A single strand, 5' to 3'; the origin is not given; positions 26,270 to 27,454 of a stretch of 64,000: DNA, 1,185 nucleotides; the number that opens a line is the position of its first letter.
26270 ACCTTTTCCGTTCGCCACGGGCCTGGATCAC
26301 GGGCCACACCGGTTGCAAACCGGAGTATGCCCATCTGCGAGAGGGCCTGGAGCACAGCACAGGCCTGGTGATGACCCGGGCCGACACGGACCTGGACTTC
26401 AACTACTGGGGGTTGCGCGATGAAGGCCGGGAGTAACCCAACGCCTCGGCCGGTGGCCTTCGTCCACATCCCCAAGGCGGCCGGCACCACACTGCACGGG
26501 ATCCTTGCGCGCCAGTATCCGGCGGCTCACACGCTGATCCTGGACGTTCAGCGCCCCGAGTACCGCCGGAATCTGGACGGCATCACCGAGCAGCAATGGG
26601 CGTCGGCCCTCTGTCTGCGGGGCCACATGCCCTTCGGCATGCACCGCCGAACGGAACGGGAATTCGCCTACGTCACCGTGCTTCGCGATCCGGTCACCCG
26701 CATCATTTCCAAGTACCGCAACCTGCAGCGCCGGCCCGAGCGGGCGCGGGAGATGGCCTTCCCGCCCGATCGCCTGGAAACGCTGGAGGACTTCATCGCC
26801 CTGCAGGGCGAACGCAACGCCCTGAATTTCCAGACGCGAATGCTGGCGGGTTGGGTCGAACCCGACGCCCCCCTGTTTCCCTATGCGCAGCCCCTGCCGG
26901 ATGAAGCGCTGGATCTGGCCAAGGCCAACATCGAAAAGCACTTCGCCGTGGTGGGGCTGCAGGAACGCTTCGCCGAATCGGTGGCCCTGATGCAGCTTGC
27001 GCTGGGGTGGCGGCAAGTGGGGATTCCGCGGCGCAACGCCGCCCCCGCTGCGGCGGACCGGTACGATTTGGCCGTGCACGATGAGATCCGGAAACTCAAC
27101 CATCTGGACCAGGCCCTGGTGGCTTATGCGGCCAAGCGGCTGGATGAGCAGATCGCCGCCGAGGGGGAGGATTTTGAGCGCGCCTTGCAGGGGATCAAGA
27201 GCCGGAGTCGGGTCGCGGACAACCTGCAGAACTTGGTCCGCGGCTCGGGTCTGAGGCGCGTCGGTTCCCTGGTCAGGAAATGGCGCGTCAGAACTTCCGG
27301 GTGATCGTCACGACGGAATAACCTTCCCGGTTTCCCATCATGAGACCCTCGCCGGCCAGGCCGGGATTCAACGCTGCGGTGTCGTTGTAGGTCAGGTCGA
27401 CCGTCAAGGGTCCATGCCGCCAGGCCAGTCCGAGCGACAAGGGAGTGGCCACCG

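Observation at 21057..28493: Undescribed lipid-tailoring gene cluster: tandem desaturases, ACP, fatty acyl-AMP ligase, FemAB/GNAT-like acyltransferase, sulfotransferase, flanked by an outer-membrane barrel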

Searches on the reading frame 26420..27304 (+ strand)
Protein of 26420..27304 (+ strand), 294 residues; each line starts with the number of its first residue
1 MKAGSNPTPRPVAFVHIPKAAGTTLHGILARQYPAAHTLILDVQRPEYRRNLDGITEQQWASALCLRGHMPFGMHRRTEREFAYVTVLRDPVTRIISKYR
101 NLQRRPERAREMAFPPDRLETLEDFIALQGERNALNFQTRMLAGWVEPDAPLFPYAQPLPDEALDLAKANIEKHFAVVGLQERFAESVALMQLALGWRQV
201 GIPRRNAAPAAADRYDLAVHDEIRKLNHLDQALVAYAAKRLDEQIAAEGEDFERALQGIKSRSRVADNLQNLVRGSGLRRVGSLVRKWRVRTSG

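Call 3: search_protein_families(library=pfam, proteins=[window:26420-27304:+], max_evalue=0.01)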
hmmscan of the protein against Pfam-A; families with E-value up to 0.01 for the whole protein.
window:26420-27304:+ (294 aa): 2 families
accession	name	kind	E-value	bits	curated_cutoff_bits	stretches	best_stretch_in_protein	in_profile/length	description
PF03567.20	Sulfotransfer_2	-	1e-06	29.5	22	1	12-106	11-106/252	Sulfotransferase family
PF06990.17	Gal-3-0_sulfotr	-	3.1e-05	23.5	27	1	5-251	63-318/402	Galactose-3-O-sulfotransferase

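Call 4: search_protein_families(library=ncbifam, proteins=[window:26420-27304:+], max_evalue=0.01)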
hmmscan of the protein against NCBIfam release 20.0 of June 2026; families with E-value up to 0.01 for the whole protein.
window:26420-27304:+ (294 aa): 0 families

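Call 13: search_solved_structures(query=window:26420-27301:+, max_evalue=10)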
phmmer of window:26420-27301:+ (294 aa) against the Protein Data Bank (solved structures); distinct sequences matched with E-value up to 10: 5.
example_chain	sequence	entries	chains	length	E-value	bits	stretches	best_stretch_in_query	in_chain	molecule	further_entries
5t03_A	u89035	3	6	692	0.0096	18.5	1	76-105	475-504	maltose binding protein - heparan sulfate 6-O-sulfotransferase isoform 3 fusion protein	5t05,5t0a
1t8t_A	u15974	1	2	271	1.3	11.5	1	50-107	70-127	heparan sulfate D-glucosaminyl 3-O-sulfotransferase 3A1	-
1t8u_A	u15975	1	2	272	1.3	11.5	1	50-107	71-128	heparan sulfate D-glucosaminyl 3-O-sulfotransferase 3A1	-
6xkg_B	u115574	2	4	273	1.3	11.5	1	50-107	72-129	Heparan sulfate glucosamine 3-O-sulfotransferase 3A1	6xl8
7rty_A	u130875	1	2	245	1.4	11.4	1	210-274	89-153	PsfC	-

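Call 28: find_homologous_proteins(query=window:26420-27301:+)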
Query window:26420-27301:+ (294 aa): 332 proteins with E <= 0.001 among 2971 candidates; the best 120 are listed.
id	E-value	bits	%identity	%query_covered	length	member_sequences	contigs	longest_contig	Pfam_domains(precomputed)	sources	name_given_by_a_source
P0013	1.6e-175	600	91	100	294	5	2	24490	PF03567.21,PF06990.17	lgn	-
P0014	4.0e-110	386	64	97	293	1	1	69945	PF06990.17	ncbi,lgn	-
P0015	4.0e-88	313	57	95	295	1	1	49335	PF06990.17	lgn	-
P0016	1.5e-83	298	53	98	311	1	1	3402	PF03567.21,PF06990.17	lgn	-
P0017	1.0e-82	296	51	96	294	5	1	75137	PF06990.17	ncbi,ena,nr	ncbi:sulfotransferase family 2 domain-containing protein [bacterium]|nr:sulfotransferase family 2 do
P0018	7.8e-82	293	52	89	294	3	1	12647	PF06990.17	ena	-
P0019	1.4e-73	266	46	96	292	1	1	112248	PF03567.21,PF06990.17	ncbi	-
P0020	2.0e-71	259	46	95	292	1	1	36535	PF03567.21,PF06990.17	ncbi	-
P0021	3.7e-69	251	46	96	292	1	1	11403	PF03567.21,PF06990.17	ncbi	-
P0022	7.5e-69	250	47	95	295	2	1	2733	PF03567.21,PF06990.17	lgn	-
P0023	3.1e-55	206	38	98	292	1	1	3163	PF03567.21,PF06990.17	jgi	jgi:hypothetical protein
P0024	1.1e-53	200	43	90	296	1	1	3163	PF03567.21,PF06990.17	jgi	jgi:hypothetical protein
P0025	1.5e-46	177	40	85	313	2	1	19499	PF03567.21,PF06990.17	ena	-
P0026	1.0e-43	168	36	87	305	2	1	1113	PF03567.21,PF06990.17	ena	-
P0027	1.7e-42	164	41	89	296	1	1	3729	PF03567.21,PF06990.17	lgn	-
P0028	2.5e-42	163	37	91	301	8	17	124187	PF03567.21,PF06990.17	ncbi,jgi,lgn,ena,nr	ncbi:hypothetical protein CO151_12830 [bacterium CG_4_9_14_3_um_filter_65_15]|nr:MAG: hypothetical p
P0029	9.3e-40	155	40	81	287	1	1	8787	PF03567.21,PF06990.17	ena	-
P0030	1.7e-39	154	37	89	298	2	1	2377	PF06990.17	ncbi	ncbi:MAG: sulfotransferase family 2 domain-containing protein [Anaerolineae bacterium]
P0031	8.5e-37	145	40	86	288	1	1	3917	PF03567.21,PF06990.17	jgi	jgi:hypothetical protein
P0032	8.9e-36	142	37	82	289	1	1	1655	PF03567.21,PF06990.17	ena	-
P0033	5.8e-35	139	35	91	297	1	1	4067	PF03567.21,PF06990.17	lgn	-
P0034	6.0e-35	139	36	90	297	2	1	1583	PF03567.21,PF06990.17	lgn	-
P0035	1.0e-34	138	38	80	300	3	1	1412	PF03567.21,PF06990.17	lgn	-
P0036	1.2e-34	138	38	81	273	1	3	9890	PF03567.21,PF06990.17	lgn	-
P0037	2.1e-34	137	36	85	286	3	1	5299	PF03567.21,PF06990.17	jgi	jgi:hypothetical protein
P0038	5.3e-34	136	34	87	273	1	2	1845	PF03567.21,PF06990.17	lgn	-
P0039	2.1e-33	134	34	98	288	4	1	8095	PF03567.21,PF06990.17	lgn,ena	-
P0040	4.3e-33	133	33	90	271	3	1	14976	PF03567.21,PF06990.17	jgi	jgi:hypothetical protein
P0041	4.7e-33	133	37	82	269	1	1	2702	PF03567.21,PF06990.17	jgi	jgi:hypothetical protein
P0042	4.9e-33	133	35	98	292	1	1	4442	PF03567.21,PF06990.17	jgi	jgi:hypothetical protein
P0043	5.5e-33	133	37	86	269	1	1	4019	PF03567.21,PF06990.17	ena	-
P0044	6.8e-33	132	37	86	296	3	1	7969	PF06990.17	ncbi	-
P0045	8.6e-33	132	35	87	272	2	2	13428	PF03567.21,PF06990.17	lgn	-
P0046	2.2e-32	131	32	94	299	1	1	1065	PF03567.21,PF06990.17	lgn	-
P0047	3.0e-32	130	38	88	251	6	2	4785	PF03567.21,PF06990.17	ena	-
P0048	3.3e-32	130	35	91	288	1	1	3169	PF03567.21,PF06990.17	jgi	jgi:hypothetical protein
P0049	4.0e-32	130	34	83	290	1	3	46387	PF03567.21,PF06990.17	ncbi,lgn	-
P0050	5.9e-32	129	38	88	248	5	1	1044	PF03567.21,PF06990.17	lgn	-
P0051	5.9e-32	129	34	95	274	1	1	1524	PF03567.21,PF06990.17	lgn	-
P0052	8.9e-32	129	36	92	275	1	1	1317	PF03567.21,PF06990.17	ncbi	-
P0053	1.2e-31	128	35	86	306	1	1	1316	PF03567.21,PF06990.17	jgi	jgi:hypothetical protein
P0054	1.5e-31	128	33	86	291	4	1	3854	PF03567.21,PF06990.17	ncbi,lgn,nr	ncbi:MAG: sulfotransferase family 2 domain-containing protein [Anaerolineales bacterium]|nr:sulfotra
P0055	1.6e-31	128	36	94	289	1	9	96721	PF03567.21,PF06990.17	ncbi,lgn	ncbi:MAG: sulfotransferase family 2 domain-containing protein [Anaerolineae bacterium]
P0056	1.9e-31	128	36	88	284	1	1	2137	PF03567.21,PF06990.17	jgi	jgi:hypothetical protein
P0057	2.2e-31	127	33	86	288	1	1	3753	PF03567.21,PF06990.17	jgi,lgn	-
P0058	2.5e-31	127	36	86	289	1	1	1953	PF03567.21,PF06990.17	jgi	-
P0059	3.7e-31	127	35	90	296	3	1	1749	PF03567.21,PF06990.17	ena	-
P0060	6.6e-31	126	37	84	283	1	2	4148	PF03567.21,PF06990.17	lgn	-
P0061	7.1e-31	126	34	93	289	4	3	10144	PF03567.21,PF06990.17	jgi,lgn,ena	-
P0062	9.8e-31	125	37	94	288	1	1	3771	PF03567.21,PF06990.17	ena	-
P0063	1.2e-30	125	32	93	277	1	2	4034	PF03567.21,PF06990.17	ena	-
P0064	1.4e-30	125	37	95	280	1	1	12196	PF03567.21,PF06990.17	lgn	-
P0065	1.4e-30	125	36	83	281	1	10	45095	PF03567.21,PF06990.17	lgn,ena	-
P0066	1.8e-30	124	35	84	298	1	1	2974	PF03567.21,PF06990.17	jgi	jgi:hypothetical protein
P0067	1.9e-30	124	33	90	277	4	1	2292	PF03567.21,PF06990.17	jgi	jgi:hypothetical protein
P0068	2.4e-30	124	36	96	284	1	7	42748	PF03567.21,PF06990.17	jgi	jgi:hypothetical protein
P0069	2.9e-30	124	35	88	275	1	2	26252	PF06990.17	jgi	jgi:hypothetical protein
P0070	3.4e-30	123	32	94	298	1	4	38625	PF03567.21,PF06990.17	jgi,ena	-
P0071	3.8e-30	123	34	89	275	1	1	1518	PF03567.21,PF06990.17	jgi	jgi:hypothetical protein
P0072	4.1e-30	123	38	82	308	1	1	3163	PF03567.21,PF06990.17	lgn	-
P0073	4.6e-30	123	38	85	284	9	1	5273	PF03567.21,PF06990.17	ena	-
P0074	7.3e-30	122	34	91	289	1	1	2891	PF03567.21,PF06990.17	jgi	jgi:hypothetical protein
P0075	7.4e-30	122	36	94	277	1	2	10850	PF03567.21,PF06990.17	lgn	-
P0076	7.7e-30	122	36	94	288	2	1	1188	PF03567.21,PF06990.17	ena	-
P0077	8.5e-30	122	36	89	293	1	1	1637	PF03567.21,PF06990.17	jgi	jgi:hypothetical protein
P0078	9.7e-30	122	34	87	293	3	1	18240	PF03567.21,PF06990.17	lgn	-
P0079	1.1e-29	122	33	85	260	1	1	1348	PF03567.21,PF06990.17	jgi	jgi:hypothetical protein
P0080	1.5e-29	121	36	88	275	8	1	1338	PF06990.17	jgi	jgi:hypothetical protein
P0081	1.7e-29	121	37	81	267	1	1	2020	PF03567.21,PF06990.17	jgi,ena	-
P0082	1.8e-29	121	34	92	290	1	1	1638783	PF00685.34,PF03567.21,PF06990.17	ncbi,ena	-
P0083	2.1e-29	121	33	92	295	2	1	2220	PF03567.21,PF06990.17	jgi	jgi:hypothetical protein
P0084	2.2e-29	121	36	82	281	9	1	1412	PF03567.21,PF06990.17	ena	-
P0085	2.3e-29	121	34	85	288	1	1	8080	PF03567.21,PF06990.17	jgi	jgi:hypothetical protein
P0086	2.6e-29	120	34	89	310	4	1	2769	PF03567.21,PF06990.17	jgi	jgi:hypothetical protein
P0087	2.9e-29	120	36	83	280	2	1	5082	PF03567.21,PF06990.17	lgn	-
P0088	4.7e-29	120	30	90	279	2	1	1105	PF03567.21,PF06990.17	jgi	-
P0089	5.5e-29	119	35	83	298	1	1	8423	PF00685.34,PF03567.21,PF06990.17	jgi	jgi:hypothetical protein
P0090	7.0e-29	119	37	81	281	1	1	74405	PF03567.21,PF06990.17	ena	-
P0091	7.1e-29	119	36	88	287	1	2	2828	PF03567.21,PF06990.17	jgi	jgi:hypothetical protein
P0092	7.2e-29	119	35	84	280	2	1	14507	PF03567.21,PF06990.17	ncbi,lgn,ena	-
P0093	7.9e-29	119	36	82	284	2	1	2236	PF03567.21,PF06990.17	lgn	-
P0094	8.6e-29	119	36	82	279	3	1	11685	PF03567.21,PF06990.17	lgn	-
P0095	8.6e-29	119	35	96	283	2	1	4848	PF03567.21,PF06990.17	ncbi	-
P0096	1.0e-28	119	34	86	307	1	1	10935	PF06990.17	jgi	jgi:hypothetical protein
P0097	1.4e-28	118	33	86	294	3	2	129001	PF03567.21,PF06990.17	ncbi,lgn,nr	ncbi:MAG: sulfotransferase family 2 domain-containing protein [Chthoniobacterales bacterium]|nr:sulf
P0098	1.6e-28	118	33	94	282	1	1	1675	PF03567.21,PF06990.17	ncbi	-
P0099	1.7e-28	118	34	85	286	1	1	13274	PF03567.21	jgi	jgi:hypothetical protein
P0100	1.9e-28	118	35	83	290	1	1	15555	PF03567.21,PF06990.17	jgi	jgi:hypothetical protein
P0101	2.0e-28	118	34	83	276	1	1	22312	PF03567.21,PF06990.17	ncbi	-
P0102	2.2e-28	117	38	83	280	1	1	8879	PF03567.21,PF06990.17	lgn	-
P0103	2.2e-28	117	35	83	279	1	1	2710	PF03567.21,PF06990.17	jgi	jgi:hypothetical protein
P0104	2.8e-28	117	34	86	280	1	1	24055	PF03567.21,PF06990.17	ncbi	-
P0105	2.8e-28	117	35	87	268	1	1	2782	PF03567.21,PF06990.17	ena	-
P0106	3.3e-28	117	33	88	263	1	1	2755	PF03567.21,PF06990.17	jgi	jgi:hypothetical protein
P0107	3.4e-28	117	35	92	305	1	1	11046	PF03567.21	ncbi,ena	-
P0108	3.5e-28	117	34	86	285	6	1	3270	PF03567.21,PF06990.17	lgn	-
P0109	4.3e-28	117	32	89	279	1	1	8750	PF03567.21,PF06990.17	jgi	-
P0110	7.1e-28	116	36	90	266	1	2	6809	PF06990.17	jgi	jgi:hypothetical protein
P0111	7.4e-28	116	32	95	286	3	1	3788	PF03567.21,PF06990.17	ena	-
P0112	9.5e-28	115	33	92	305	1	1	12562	PF03567.21,PF06990.17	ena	-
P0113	1.1e-27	115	34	86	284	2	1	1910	PF03567.21,PF06990.17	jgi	jgi:hypothetical protein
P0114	1.1e-27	115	35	84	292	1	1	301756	PF03567.21,PF06990.17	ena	-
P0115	1.1e-27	115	32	89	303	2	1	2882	PF03567.21,PF06990.17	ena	-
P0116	2.6e-27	114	35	86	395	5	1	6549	PF06990.17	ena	-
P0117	3.4e-27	114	31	95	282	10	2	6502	PF03567.21,PF06990.17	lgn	-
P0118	3.4e-27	114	34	84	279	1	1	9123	PF03567.21,PF06990.17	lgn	-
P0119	3.4e-27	114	34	88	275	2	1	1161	PF03567.21,PF06990.17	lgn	-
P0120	3.7e-27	113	37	80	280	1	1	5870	PF03567.21,PF06990.17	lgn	-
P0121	3.9e-27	113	34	84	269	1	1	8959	PF03567.21,PF06990.17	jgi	jgi:hypothetical protein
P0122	4.7e-27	113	32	98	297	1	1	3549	PF03567.21,PF06990.17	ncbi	-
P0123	6.0e-27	113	34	85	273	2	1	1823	PF06990.17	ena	-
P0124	6.5e-27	113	34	99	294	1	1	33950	PF03567.21,PF06990.17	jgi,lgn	-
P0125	7.3e-27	112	36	81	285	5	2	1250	PF03567.21,PF06990.17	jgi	jgi:hypothetical protein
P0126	7.7e-27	112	34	86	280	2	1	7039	PF03567.21,PF06990.17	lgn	-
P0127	8.7e-27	112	33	88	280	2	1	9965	PF03567.21,PF06990.17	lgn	-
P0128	9.2e-27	112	35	84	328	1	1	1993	PF06990.17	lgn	-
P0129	1.0e-26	112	33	85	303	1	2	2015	PF03567.21,PF06990.17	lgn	-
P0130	1.4e-26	112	32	98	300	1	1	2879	PF03567.21,PF06990.17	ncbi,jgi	-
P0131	1.4e-26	112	32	89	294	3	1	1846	PF00685.34,PF03567.21,PF06990.17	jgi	jgi:galactose-3-O-sulfotransferase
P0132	1.5e-26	111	34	88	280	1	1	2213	PF06990.17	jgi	jgi:hypothetical protein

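Call 29: find_encoding_contigs(protein=P0020, flank=10000, max_places=2)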
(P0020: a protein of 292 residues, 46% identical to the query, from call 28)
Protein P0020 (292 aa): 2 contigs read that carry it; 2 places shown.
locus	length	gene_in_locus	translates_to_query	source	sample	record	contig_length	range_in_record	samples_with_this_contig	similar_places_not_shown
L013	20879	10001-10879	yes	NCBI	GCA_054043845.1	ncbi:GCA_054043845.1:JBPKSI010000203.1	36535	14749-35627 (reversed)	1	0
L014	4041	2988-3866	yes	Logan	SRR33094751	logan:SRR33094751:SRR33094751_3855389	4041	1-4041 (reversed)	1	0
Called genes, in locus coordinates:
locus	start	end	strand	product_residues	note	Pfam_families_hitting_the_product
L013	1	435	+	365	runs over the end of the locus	PF02563:Poly_export, PF10531:SLBB (weak), PF22461:SLBB_2, PF10531:SLBB (weak), PF22461:SLBB_2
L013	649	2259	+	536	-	PF02449:Glyco_hydro_42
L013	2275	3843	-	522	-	PF03023:MurJ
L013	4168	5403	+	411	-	PF01522:Polysacc_deac_1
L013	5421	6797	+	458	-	PF04932:Wzy_C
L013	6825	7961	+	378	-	PF00535:Glycos_transf_2, PF13641:Glyco_tranf_2_3, PF13506:Glyco_transf_21, PF13632:Glyco_trans_2_3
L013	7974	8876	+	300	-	PF00685:Sulfotransfer_1, PF13469:Sulfotransfer_3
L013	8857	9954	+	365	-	PF00583:Acetyltransf_1 (faint)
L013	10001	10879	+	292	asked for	PF03567:Sulfotransfer_2 (weak), PF06990:Gal-3-0_sulfotr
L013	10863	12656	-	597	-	-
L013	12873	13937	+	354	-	PF02412:TSP_3 (faint)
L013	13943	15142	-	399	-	PF00578:AhpC-TSA, PF08534:Redoxin, PF00085:Thioredoxin, PF13098:Thioredoxin_2, PF13905:Thioredoxin_8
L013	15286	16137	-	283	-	PF08668:HDOD, PF01966:HD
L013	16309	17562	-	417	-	PF00579:tRNA-synt_1b, PF22421:SYY_C-terminal, PF01479:S4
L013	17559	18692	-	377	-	PF01264:Chorismate_synt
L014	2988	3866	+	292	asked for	PF03567:Sulfotransfer_2 (weak), PF06990:Gal-3-0_sulfotr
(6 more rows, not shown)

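Call 30: find_encoding_contigs(protein=P0028, flank=10000, max_places=2)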
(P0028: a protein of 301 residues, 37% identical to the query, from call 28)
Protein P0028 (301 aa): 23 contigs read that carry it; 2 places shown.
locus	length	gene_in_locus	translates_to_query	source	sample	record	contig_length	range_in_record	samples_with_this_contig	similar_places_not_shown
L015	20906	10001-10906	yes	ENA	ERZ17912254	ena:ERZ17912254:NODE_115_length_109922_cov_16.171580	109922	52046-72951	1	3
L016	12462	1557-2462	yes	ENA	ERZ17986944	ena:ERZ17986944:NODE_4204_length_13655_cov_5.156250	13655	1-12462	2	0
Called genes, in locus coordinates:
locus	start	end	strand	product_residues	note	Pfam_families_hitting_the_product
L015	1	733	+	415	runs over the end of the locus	PF20706:GT4-conflict, PF00534:Glycos_transf_1, PF13692:Glyco_trans_1_4, PF13524:Glyco_trans_1_2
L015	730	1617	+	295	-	PF00685:Sulfotransfer_1 (weak), PF13469:Sulfotransfer_3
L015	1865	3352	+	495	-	-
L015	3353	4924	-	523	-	PF03023:MurJ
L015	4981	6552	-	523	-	PF03023:MurJ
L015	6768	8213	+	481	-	PF04932:Wzy_C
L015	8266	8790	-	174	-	PF13801:Metal_resist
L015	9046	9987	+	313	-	PF00685:Sulfotransfer_1, PF13469:Sulfotransfer_3 (faint)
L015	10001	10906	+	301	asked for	PF06990:Gal-3-0_sulfotr, PF03567:Sulfotransfer_2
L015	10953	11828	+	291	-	PF03567:Sulfotransfer_2 (weak), PF06990:Gal-3-0_sulfotr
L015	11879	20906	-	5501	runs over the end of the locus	PF00501:AMP-binding, PF00550:PP-binding, PF00109:ketoacyl-synt, PF02801:Ketoacyl-synt_C, PF16197:KAsynt_C_assoc, PF22621:CurL-like_PKS_C, PF00698:Acyl_transf_1, PF00106:adh_short, +28 more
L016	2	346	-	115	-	?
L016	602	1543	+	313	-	PF00685:Sulfotransfer_1, PF13469:Sulfotransfer_3 (faint)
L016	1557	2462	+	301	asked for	PF06990:Gal-3-0_sulfotr, PF03567:Sulfotransfer_2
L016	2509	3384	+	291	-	PF03567:Sulfotransfer_2 (weak), PF06990:Gal-3-0_sulfotr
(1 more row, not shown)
